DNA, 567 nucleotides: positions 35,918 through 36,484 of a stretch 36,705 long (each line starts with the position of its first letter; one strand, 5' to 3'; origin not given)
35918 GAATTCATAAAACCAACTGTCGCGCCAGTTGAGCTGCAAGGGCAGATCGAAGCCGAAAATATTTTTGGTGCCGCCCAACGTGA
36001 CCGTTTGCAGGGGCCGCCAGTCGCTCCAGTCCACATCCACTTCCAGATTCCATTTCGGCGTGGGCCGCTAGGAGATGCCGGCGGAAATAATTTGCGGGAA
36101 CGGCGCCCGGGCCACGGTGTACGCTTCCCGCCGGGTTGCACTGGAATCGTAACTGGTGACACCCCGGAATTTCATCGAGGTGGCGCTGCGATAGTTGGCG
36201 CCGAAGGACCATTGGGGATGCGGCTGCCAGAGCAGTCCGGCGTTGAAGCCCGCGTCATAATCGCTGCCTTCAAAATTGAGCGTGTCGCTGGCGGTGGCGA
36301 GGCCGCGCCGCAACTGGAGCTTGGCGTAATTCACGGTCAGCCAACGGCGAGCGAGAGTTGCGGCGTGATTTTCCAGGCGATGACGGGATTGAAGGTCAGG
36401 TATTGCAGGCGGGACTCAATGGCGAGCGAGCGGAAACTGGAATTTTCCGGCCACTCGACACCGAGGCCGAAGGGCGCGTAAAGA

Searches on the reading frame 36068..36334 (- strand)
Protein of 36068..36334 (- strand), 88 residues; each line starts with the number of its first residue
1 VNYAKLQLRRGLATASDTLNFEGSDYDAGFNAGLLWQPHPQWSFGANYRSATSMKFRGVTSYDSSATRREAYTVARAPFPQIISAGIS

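Call 74: find_encoding_contigs(protein=window:36068-36334:-, flank=10000, max_places=2)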
Protein window:36068-36334:- (88 aa): 12 contigs read that carry it; 2 places shown.
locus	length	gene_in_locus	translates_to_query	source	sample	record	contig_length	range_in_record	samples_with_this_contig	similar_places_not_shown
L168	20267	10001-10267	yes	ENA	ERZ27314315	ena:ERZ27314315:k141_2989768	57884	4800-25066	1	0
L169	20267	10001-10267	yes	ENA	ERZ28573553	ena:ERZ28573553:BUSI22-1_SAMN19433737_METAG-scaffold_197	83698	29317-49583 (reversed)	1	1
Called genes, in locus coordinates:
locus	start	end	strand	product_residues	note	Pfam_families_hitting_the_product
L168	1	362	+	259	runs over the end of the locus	PF04542:Sigma70_r2 (weak)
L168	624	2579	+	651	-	PF00012:HSP70, PF06723:MreB_Mbl, PF00012:HSP70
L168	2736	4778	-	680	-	PF00072:Response_reg (weak), PF02518:HATPase_c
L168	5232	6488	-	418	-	PF00072:Response_reg, PF02518:HATPase_c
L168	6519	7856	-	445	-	PF20968:MASE8, PF00512:HisKA (weak), PF02518:HATPase_c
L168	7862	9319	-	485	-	PF12147:Methyltransf_20 (weak), PF08242:Methyltransf_12 (weak)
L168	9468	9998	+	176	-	PF03349:Toluene_X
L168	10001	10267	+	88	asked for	PF03349:Toluene_X (weak)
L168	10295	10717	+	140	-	PF03349:Toluene_X (weak)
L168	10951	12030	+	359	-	PF00512:HisKA, PF02518:HATPase_c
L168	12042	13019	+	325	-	-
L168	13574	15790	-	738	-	PF21305:type_II_gspD_N0, PF03958:Secretin_N, PF00263:Secretin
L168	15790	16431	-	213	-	PF04612:T2SSM (weak)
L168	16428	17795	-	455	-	-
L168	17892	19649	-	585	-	PF05157:MshEN, PF00437:T2SSE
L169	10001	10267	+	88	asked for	PF03349:Toluene_X (weak)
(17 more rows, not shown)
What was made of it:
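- Tried and rejected: Walking along the source contig added 6.4 kb downstream, which held sensor kinases, DnaK and a sigma factor (call 74).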
